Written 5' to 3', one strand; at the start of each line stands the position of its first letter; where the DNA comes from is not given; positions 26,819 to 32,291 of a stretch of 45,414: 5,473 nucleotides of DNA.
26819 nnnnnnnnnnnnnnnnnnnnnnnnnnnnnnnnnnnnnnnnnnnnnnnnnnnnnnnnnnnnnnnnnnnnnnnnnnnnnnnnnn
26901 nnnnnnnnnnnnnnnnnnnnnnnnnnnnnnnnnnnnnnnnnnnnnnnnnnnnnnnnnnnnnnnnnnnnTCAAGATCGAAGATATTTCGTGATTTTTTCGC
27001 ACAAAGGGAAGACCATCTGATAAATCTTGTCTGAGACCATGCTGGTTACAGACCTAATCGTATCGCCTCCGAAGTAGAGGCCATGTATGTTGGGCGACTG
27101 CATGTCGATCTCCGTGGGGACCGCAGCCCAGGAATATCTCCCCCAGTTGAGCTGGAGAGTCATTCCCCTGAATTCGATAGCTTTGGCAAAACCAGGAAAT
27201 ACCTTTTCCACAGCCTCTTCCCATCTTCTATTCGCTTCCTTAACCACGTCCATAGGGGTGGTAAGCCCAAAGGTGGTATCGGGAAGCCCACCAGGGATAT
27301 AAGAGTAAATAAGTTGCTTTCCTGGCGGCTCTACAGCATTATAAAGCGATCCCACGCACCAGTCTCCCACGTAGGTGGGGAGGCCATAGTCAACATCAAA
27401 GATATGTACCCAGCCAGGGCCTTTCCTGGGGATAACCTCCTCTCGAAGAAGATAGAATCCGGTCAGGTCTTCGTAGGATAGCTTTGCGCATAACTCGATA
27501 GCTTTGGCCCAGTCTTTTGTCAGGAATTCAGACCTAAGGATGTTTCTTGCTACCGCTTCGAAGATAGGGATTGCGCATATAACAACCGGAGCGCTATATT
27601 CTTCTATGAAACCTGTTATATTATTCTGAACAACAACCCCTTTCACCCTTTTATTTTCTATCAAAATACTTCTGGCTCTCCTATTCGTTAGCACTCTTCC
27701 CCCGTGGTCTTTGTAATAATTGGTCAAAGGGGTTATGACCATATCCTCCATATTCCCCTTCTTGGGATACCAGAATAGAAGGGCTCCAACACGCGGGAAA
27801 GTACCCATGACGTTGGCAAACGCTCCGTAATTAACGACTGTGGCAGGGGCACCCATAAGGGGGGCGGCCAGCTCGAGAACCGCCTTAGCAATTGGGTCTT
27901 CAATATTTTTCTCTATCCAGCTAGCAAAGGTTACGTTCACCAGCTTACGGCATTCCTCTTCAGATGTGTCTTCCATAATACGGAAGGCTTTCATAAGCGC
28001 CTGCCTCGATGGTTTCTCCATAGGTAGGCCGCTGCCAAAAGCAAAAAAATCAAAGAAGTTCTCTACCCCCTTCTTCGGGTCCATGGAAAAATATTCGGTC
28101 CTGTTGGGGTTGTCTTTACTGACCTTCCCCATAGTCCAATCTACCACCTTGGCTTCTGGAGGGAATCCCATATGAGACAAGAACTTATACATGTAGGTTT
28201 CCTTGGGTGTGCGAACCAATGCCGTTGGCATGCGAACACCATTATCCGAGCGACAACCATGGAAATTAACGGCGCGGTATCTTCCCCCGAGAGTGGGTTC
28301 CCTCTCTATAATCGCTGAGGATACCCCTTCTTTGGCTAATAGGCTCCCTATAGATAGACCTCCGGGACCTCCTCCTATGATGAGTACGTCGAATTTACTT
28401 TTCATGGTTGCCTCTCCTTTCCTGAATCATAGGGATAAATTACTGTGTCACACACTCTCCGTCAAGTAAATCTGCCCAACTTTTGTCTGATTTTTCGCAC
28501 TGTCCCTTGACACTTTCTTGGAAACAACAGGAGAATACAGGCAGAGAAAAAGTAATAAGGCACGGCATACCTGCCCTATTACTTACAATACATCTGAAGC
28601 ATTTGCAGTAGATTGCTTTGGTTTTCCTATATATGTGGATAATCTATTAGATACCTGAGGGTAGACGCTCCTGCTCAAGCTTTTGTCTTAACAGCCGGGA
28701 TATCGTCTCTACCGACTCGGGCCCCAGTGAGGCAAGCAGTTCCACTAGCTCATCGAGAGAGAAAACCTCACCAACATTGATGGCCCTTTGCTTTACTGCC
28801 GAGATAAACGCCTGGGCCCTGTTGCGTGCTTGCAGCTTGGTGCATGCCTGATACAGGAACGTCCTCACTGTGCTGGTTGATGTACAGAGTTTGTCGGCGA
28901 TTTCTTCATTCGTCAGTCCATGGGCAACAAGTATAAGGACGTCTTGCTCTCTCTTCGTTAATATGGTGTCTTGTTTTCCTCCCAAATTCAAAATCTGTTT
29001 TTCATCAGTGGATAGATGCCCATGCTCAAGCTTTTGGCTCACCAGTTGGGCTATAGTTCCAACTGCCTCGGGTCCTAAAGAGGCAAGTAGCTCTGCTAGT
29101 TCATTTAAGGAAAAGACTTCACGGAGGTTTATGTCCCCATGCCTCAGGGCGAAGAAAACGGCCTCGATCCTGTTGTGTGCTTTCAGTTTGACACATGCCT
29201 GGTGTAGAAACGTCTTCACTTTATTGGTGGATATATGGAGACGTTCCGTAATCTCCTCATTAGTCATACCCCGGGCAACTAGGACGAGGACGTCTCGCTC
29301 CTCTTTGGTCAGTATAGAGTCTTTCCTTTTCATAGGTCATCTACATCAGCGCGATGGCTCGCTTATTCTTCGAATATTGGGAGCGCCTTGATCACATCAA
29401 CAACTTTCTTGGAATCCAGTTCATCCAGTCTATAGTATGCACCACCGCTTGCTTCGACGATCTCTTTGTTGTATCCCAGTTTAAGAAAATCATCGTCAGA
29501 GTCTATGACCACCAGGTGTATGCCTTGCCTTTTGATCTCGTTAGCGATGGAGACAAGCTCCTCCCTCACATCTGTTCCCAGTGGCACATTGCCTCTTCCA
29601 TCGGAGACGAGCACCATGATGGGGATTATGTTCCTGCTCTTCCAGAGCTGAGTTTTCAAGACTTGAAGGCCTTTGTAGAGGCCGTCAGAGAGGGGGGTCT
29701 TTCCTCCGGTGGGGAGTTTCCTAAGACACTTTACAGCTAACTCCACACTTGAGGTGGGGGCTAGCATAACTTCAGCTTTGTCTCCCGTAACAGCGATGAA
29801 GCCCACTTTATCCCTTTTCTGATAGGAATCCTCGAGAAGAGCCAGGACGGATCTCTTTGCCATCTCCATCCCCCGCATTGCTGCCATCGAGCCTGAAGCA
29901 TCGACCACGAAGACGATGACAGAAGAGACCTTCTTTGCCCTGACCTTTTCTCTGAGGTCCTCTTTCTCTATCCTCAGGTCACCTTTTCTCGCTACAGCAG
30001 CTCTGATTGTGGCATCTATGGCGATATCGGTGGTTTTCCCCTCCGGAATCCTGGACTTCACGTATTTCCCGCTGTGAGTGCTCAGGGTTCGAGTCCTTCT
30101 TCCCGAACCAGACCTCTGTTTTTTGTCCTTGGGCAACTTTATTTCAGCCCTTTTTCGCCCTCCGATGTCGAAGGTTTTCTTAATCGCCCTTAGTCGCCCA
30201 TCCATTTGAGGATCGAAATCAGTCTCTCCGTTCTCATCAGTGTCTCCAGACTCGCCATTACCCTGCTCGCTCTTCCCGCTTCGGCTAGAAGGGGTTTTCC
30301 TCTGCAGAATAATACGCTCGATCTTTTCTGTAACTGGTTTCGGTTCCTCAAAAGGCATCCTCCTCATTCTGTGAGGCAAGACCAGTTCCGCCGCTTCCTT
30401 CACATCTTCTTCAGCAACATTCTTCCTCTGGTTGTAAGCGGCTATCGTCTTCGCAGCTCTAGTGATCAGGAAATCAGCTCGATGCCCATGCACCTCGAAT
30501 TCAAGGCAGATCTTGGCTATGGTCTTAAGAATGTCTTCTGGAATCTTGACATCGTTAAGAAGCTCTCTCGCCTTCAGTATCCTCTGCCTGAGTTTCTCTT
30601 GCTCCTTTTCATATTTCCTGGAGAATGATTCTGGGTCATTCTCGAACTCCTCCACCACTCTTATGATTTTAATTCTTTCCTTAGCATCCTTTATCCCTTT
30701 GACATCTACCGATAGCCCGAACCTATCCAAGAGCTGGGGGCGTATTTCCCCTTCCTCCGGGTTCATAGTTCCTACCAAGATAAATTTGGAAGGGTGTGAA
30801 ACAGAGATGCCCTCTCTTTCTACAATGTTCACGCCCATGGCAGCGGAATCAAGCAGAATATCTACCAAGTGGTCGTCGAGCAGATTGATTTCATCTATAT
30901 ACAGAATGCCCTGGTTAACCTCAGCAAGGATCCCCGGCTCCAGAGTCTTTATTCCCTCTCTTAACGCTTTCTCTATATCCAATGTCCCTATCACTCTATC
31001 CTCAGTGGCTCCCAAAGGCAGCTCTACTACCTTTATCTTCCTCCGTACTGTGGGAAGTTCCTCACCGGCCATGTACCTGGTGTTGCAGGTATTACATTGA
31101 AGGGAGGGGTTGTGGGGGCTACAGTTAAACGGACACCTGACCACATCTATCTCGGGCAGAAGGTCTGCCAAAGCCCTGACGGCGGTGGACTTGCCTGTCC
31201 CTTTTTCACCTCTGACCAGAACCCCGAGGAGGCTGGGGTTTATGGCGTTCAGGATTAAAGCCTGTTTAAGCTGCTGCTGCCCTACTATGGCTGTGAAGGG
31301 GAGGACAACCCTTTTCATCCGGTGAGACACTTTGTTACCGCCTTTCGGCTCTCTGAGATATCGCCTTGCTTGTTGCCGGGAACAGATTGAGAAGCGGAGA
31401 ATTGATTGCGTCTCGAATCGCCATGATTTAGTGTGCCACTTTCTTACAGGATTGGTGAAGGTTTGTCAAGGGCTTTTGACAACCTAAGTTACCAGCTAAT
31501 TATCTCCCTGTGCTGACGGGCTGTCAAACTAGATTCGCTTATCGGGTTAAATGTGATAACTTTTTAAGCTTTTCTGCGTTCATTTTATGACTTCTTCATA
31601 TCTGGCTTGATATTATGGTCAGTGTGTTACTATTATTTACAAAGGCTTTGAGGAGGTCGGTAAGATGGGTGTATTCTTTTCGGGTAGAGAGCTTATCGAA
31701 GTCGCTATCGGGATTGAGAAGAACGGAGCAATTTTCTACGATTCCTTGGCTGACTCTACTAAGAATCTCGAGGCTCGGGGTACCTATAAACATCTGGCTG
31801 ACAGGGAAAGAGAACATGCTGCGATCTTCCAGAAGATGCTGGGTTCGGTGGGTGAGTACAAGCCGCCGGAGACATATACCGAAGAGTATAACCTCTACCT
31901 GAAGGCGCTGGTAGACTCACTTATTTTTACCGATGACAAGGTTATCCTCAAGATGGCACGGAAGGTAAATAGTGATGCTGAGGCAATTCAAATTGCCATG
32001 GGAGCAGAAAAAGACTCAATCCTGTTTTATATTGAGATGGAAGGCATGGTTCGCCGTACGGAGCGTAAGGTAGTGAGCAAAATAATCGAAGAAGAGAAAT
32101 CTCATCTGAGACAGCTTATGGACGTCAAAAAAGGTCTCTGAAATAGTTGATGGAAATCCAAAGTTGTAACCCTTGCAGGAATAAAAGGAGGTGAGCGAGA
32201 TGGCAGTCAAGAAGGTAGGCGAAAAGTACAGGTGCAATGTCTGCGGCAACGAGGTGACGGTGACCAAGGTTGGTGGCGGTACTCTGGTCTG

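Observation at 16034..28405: Anaerobic catabolic island combining paired CrtI-like flavoproteins, tungsten AOR, CoA ligase, SCP2 and an ATP-activated dehydratase/reductase-type enzyme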

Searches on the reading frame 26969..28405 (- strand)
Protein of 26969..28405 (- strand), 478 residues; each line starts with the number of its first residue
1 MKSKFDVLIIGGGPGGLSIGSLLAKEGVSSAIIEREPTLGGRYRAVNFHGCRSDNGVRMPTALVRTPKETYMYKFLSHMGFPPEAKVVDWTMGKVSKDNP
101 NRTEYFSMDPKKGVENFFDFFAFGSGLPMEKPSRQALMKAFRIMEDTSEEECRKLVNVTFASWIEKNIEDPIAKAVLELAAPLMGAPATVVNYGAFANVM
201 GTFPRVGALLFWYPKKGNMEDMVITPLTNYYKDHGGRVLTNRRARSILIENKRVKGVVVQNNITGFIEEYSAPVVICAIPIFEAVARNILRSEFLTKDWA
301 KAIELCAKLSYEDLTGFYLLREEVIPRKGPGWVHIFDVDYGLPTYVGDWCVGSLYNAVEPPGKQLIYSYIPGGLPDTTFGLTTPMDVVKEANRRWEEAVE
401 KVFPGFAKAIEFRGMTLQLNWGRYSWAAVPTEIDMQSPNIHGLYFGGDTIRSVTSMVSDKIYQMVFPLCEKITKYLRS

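Call 3: search_protein_families(library=pfam, proteins=[window:26969-28405:-])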
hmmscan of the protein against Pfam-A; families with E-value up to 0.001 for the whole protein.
window:26969-28405:- (478 aa): 8 families
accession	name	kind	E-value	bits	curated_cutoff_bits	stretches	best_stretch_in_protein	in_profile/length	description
PF01593.30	Amino_oxidase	-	2e-12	47.6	19.8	1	15-450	2-420/443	Flavin containing amine oxidoreductase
PF13450.12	NAD_binding_8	-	1.6e-09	38.4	21.9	1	9-58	1-50/68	NAD(P)-binding Rossmann-like domain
PF00890.30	FAD_binding_2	-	3.3e-09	36.9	20.4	0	6-41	1-36/414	FAD binding domain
PF01494.25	FAD_binding_3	-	3.3e-08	33.6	22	1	5-46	2-43/349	FAD binding domain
PF01266.30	DAO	-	1.8e-07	31.5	27.9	0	6-40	1-35/353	FAD dependent oxidoreductase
PF12831.13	FAD_oxidored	-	7.3e-07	29.3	27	1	6-42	1-37/416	FAD dependent oxidoreductase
PF01946.23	Thi4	-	0.00031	20.5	26.2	1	5-41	18-55/235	Thi4 family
PF00070.33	Pyr_redox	-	0.00047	21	22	0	7-40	2-35/82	Pyridine nucleotide-disulphide oxidoreductase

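Call 4: search_protein_families(library=ncbifam, proteins=[window:26969-28405:-])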
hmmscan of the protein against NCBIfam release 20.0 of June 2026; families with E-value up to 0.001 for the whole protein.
window:26969-28405:- (478 aa): 34 families (the best 25 are shown)
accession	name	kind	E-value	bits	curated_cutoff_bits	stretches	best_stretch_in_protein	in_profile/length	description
TIGR03467.1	HpnE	equivalog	2.1e-14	53.7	283.05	1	7-320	1-293/430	hydroxysqualene dehydroxylase HpnE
NF005545.0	PRK07208.1-1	equivalog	2.5e-11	42.6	451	1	2-56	5-60/504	hypothetical protein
NF058655.1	CrtID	equivalog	5.1e-11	42.1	640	1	7-56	1-50/478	bifunctional phytoene desaturase/3,4-desaturase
NF005546.0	PRK07208.1-2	equivalog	2.8e-10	39.4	418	1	5-56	5-57/527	hypothetical protein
TIGR02734.1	crtI_fam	subfamily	1.6e-09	37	238.1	1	7-56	1-50/504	phytoene desaturase family protein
TIGR02733.1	desat_CrtD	equivalog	4.2e-09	35.6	549.7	0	6-43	3-40/492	C-3',4' desaturase CrtD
NF004829.0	PRK06183.1-3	subfamily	6.1e-08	31.9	390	1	3-49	7-53/520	bifunctional 3-(3-hydroxy-phenyl)propionate/3-hydroxycinnamic acid hydroxylase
NF005548.0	PRK07208.1-4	equivalog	8.9e-08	31.1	389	1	6-56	5-55/488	hypothetical protein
NF005560.0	PRK07233.1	equivalog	1.2e-07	31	252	1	7-52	3-48/435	hypothetical protein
NF004945.0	PRK06292.2-3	equivalog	7.4e-07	28.4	494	1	3-42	2-40/457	dihydrolipoyl dehydrogenase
NF045637.1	carotdesatCrtDProt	equivalog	1.5e-06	27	580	1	7-56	1-50/485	1-hydroxycarotenoid 3,4-desaturase CrtD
NF045689.1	BCarotKetCrtO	equivalog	2.3e-06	26.4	1000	0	213-262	237-284/563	beta-carotene ketolase CrtO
NF004831.0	PRK06183.1-5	equivalog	5.2e-06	25.2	546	1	3-47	7-51/568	bifunctional 3-(3-hydroxy-phenyl)propionate/3-hydroxycinnamic acid hydroxylase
NF004789.0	PRK06134.1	subfamily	9.9e-06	24.4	747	0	3-42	11-50/581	FAD-dependent oxidoreductase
NF006593.0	PRK09126.1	equivalog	1e-05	24.6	420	1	2-38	2-38/393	5-demethoxyubiquinol-8 5-hydroxylase UbiM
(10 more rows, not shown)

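Call 8: search_solved_structures(query=window:26969-28405:-, max_evalue=0.01)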
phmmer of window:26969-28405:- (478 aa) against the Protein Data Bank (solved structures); distinct sequences matched with E-value up to 0.01: 30.
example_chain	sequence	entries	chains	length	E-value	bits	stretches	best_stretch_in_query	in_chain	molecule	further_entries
6hk1_A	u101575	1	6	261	5.8e-06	28.5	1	5-41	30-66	Thiazole synthase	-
1bhy_A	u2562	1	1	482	1.5e-05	27.2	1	3-43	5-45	P64K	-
1ojt_A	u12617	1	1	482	1.5e-05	27.2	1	3-43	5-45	SURFACE PROTEIN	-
5u25_A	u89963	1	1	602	2.3e-05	26.5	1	3-43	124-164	Dihydrolipoamide dehydrogenase (E3 component of pyruvate and 2-oxoglutarate dehydrogenase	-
3ka7_A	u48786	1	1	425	0.00035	22.6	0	7-56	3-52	Oxidoreductase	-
2b9w_A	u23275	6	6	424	0.00057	21.9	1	7-60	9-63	putative aminooxidase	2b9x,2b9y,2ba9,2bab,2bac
7rk0_A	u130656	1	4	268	0.00062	21.8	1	5-43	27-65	Thiamine thiazole synthase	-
2qae_A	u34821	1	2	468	0.00079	21.5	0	4-44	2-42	Dihydrolipoyl dehydrogenase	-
3oz2_A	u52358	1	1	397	0.00085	21.3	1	4-44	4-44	Digeranylgeranylglycerophospholipid reductase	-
2bxr_A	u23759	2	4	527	0.0014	20.7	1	4-49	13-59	AMINE OXIDASE [FLAVIN-CONTAINING] A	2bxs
2z5y_A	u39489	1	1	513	0.0016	20.5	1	5-49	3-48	Amine oxidase [flavin-containing] A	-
2z5x_A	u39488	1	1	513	0.0016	20.5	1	5-49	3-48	Amine oxidase [flavin-containing] A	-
3nrn_A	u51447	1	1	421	0.0019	20.2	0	8-56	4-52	uncharacterized protein PF1083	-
7koe_C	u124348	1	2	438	0.0019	20.2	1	1-38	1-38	Electron transfer flavoprotein-quinone oxidoreductase FixC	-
2i0z_A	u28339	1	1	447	0.0019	20.2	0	4-58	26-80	NAD(FAD)-utilizing dehydrogenases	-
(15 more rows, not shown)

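Call 78: search_protein_representatives(protein=window:26969-28405:-)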
Query: 478 residues. Proteins with E-value up to 0.001 (for the whole library): 595; up to 1e-10: 51; up to 1e-30: 9. The best 150 are listed.
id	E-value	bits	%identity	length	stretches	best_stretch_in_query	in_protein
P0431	3.0e-236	801.2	70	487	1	1-478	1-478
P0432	1.6e-129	449.3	43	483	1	3-467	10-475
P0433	1.4e-104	367.0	38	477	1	4-461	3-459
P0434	8.9e-97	341.2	36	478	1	3-469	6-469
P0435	8.9e-82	291.8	36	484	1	1-454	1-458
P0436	3.0e-57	210.9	43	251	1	232-471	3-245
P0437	7.1e-50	186.5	28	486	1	2-451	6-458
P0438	3.5e-46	174.4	77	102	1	1-101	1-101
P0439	9.4e-35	136.7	53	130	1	351-477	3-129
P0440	3.2e-30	121.7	75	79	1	1-79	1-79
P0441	3.6e-30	121.6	36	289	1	213-455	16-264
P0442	4.8e-27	111.2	98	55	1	184-236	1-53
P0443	3.1e-26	108.6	82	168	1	1-65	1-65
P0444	5.7e-26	107.7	59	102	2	399-467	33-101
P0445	8.2e-24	100.6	59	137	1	88-173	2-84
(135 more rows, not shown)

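Call 100: predict_structure(alignment_id=A6)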
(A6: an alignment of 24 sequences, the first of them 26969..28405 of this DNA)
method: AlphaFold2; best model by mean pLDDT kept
length: 478 residues; sequences in the alignment: 24
mean_pLDDT: 92.0   pTM: 0.91
mean pLDDT of the five models: 92.0, 90.2, 90.2, 89.9, 89.7
residues with pLDDT >= 90: 350; 70-90: 120; 50-70: 7; < 50: 1
segments of 3 or more residues with pLDDT < 50: none
pLDDT, mean of each block of 10 residues (from residue 1): 87 96 97 96 90 84 92 97 92 84 83 88 86 94 94 96 96 89 81 93 89 92 96 98 98 98 97 97 95 96 93 93 89 91 90 93 95 80 85 94 95 90 89 95 94 86 95 95
secondary structure, 60 per line:
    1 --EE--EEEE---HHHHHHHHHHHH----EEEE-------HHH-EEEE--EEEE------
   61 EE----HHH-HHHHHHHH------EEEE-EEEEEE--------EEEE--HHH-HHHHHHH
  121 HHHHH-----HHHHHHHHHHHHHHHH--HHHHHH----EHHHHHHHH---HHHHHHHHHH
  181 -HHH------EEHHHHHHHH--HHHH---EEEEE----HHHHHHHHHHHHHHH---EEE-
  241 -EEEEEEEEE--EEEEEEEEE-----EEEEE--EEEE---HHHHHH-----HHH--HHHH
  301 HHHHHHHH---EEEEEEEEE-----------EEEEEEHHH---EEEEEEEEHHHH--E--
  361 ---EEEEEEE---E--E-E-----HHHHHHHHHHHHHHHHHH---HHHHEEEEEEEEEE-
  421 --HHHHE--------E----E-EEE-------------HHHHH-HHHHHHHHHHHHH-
elements in order: E7-10 H14-25 E30-33 E45-48 E51-54 H71-78 E85-88 E90-95 E104-107 H114-125 H131-146 H149-154 H160-167 H171-180 H193-200 H203-206 E210-214 H219-233 E237-239 E242-250 E253-261 E267-271 E274-277 H281-286 H297-308 E312-320 E332-337 E344-351 H352-355 E364-370 H385-402 H406-409 E410-419 H423-426 E443-445 H459-463 H465-477

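Call 106: fold_search(model_id=the predicted structure, library=pdb)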
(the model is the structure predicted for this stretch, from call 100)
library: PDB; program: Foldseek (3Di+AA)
matches with E <= 10: 1990; with E <= 0.001: 1339
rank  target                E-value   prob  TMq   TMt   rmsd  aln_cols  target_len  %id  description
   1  3ka7                  3.0e-25  1.00  0.66  0.73   5.1       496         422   17  Crystal Structure of an oxidoreductase from Methanosarcina mazei. Northeast Structural Genomics Consortium target id MaR (released 2009-11-17)
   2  4rep                  9.2e-24  1.00  0.65  0.64   5.5       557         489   14  Crystal Structure of gamma-carotenoid desaturase (released 2015-07-15)
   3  3nrn                  5.6e-22  1.00  0.62  0.73   5.0       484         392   18  Crystal Structure of PF1083 protein from Pyrococcus furiosus, Northeast Structural Genomics Consortium Target PfR223 (released 2010-11-03)
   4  6cr0                  4.0e-21  1.00  0.57  0.63   7.2       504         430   15  1.55 A resolution structure of (S)-6-hydroxynicotine oxidase from Shinella HZN7 (released 2018-03-28)
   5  5mog_A                9.5e-21  1.00  0.72  0.74   4.8       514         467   13  Oryza sativa phytoene desaturase inhibited by norflurazon (released 2017-07-12)
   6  7u6l_D                1.2e-20  1.00  0.57  0.61   7.6       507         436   14  Pseudooxynicotine amine oxidase (released 2022-07-20)
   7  8dq7_A                1.3e-20  1.00  0.60  0.65   6.4       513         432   15  The structure of NicA2 variant F104L/A107T/S146I/G317D/H368R/L449V/N462S from Pseudomonas putida (released 2023-07-26)
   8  5mog_E                1.5e-20  1.00  0.72  0.74   5.0       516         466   13  Oryza sativa phytoene desaturase inhibited by norflurazon (released 2017-07-12)
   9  7c49_A                2.1e-20  1.00  0.57  0.62   7.2       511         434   14  nicA2 with cofactor FAD and substrate nicotine (released 2020-06-03)
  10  8i6i_A                2.4e-20  1.00  0.60  0.63   6.6       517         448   15  Crystal structure of cyclohexylamine oxidase from Acinetobacter sp. YT-02 (released 2024-09-04)
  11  1o5w_B                2.5e-20  1.00  0.64  0.61   6.6       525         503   15  The structure basis of specific recognitions for substrates and inhibitors of rat monoamine oxidase A (released 2004-04-20)
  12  1o5w_C                2.5e-20  1.00  0.64  0.60   6.6       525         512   15  The structure basis of specific recognitions for substrates and inhibitors of rat monoamine oxidase A (released 2004-04-20)
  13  5mog_C                3.0e-20  1.00  0.72  0.73   5.0       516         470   13  Oryza sativa phytoene desaturase inhibited by norflurazon (released 2017-07-12)
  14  1o5w_D                3.7e-20  1.00  0.64  0.61   6.6       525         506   15  The structure basis of specific recognitions for substrates and inhibitors of rat monoamine oxidase A (released 2004-04-20)
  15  2yg3_B                3.9e-20  1.00  0.65  0.68   5.9       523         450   14  Structure-based redesign of cofactor binding in Putrescine Oxidase: wild type enzyme (released 2011-05-18)
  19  5mog_B                5.6e-20  1.00  0.72  0.73   5.1       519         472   13  Oryza sativa phytoene desaturase inhibited by norflurazon (released 2017-07-12)
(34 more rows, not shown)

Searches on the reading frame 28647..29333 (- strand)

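Call 3: search_protein_families(library=pfam, proteins=[window:28647-29333:-])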
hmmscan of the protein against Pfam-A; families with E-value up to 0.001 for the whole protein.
window:28647-29333:- (228 aa): 8 families
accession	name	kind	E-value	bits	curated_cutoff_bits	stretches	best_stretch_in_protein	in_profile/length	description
PF00196.25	GerE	-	4.4e-30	103.5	23.5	2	124-178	2-56/57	Bacterial regulatory proteins, luxR family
PF08281.18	Sigma70_r4_2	-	2.2e-17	62.8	25.7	2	125-167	11-54/54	Sigma-70, region 4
PF04545.22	Sigma70_r4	-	3.4e-13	49.3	24.1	2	8-51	5-49/50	Sigma-70, region 4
PF13384.12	HTH_23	-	3.8e-09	36.5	24.6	0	130-157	8-35/50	Homeodomain-like domain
PF07638.17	Sigma70_ECF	-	3.2e-06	27.6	21.1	0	129-169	141-181/185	ECF sigma factor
PF13936.12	HTH_38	-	6.4e-05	23.1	27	0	134-156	15-37/44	Helix-turn-helix domain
PF14493.12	HTH_40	-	0.00017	22.3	27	0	135-186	8-58/89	Helix-turn-helix domain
PF22943.2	HTH_68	-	0.00068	19.7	27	0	13-33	8-28/45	Putative helix-turn-helix domain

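Call 4: search_protein_families(library=ncbifam, proteins=[window:28647-29333:-])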
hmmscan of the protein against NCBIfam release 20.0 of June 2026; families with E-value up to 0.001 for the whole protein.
window:28647-29333:- (228 aa): 59 families (the best 25 are shown)
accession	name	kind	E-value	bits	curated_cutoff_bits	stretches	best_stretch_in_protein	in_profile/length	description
NF007505.1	PRK10100.1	equivalog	8.1e-22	77.9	250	2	115-178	135-198/204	biofilm master transcriptional regulator CsgD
NF047785.1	respo_reg_MadR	equivalog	3.6e-21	75.5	300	2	4-66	145-207/209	MadR family response regulator transcription factor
NF052366.1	photon_PedR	equivalog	2.8e-20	72.3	120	2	8-73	3-68/74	photosynthetic electron transport-dependent transcriptional regulator PedR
TIGR03020.2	EpsA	equivalog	3.2e-20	72.8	170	2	82-176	155-242/247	XrtB/PEP-CTERM-associated transcriptional regulator EpsA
NF011896.0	PRK15369.1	equivalog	2.2e-18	66.6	242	2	112-176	134-201/211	two component system response regulator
NF047403.1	TransRegVisR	equivalog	4.8e-17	62.1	300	2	107-181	146-215/220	transcriptional regulator VisR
NF007935.0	PRK10651.1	equivalog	1.1e-16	60.7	250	2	114-183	145-214/216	two-component system response regulator NarL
TIGR03541.1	reg_near_HchA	equivalog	3.6e-16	59.4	215.6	2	119-182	166-229/232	PA1136 family autoinducer-binding transcriptional regulator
NF041673.1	transregRamA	equivalog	5e-16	58.6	500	2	8-67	219-278/280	acetate metabolism transcriptional regulator RamA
NF007708.0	PRK10403.1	equivalog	1.1e-15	57.7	343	2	121-185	150-214/215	nitrate/nitrite response regulator protein NarP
NF003420.0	PRK04841.1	equivalog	2.7e-15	55.5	537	2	123-179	837-893/903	HTH-type transcriptional regulator MalT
NF052445.1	RespRegMctR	equivalog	1.1e-14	54.4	300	2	120-174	140-194/205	two-component system response regulator MctR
NF005385.0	PRK06930.1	subfamily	1.8e-12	47.3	136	2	124-176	114-167/170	positive control sigma-like factor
NF050132.1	TransRegAbsR2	equivalog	3.1e-12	46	850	1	125-173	531-579/582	LuxR family transcriptional regulator AbsR2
TIGR02937.1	sigma70-ECF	superfamily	3.3e-12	46.3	42.9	2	125-169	118-163/165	sigma-70 family RNA polymerase sigma factor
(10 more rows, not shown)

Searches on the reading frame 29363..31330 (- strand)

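Call 5: search_protein_families(library=pfam, proteins=[window:29363-31330:-])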
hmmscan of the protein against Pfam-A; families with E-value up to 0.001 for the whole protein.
window:29363-31330:- (655 aa): 10 families
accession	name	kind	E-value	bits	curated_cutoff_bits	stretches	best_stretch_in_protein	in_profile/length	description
PF17863.7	AAA_lid_2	-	2.4e-20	72.5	22.7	1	269-340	2-74/74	AAA lid domain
PF13519.12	VWA_2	-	1.2e-11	45.6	27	1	472-578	1-106/107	von Willebrand factor type A domain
PF01078.27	Mg_chelatase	-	1.2e-10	41.6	20.3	1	122-191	89-158/207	Magnesium chelatase, subunit ChlI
PF07728.20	AAA_5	-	8.6e-09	36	22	1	96-204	25-139/139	AAA domain (dynein-related subfamily)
PF00092.34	VWA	-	1.2e-08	35.8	23.8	1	472-614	2-142/174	von Willebrand factor type A domain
PF05762.20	VWA_CoxE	-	1.5e-06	28.3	26.4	1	432-625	23-200/222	VWA domain containing CoxE-like protein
PF00158.32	Sigma54_activat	-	2.3e-05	24.6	20.2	0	27-77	15-65/168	Sigma-54 interaction domain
PF13191.12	AAA_16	-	0.00011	23.1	32.6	1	25-69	15-59/167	AAA ATPase domain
PF13401.12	AAA_22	-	0.0002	22.1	27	0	38-160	9-105/130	AAA domain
PF00004.35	AAA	-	0.00052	20.9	21.2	0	37-205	1-124/131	ATPase family associated with various cellular activities (AAA)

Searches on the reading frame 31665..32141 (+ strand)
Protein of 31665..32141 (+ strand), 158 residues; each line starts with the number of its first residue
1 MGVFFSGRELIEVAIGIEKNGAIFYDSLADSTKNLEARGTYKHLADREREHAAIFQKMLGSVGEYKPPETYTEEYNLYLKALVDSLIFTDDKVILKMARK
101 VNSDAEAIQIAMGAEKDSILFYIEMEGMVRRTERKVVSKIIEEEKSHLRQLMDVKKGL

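Call 6: search_protein_families(library=pfam, proteins=[window:31665-32141:+])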
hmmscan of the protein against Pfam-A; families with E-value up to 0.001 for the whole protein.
window:31665-32141:+ (158 aa): 1 family
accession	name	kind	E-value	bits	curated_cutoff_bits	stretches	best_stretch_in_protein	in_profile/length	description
PF02915.23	Rubrerythrin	-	9.4e-14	52.4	22.8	1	9-152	1-134/137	Rubrerythrin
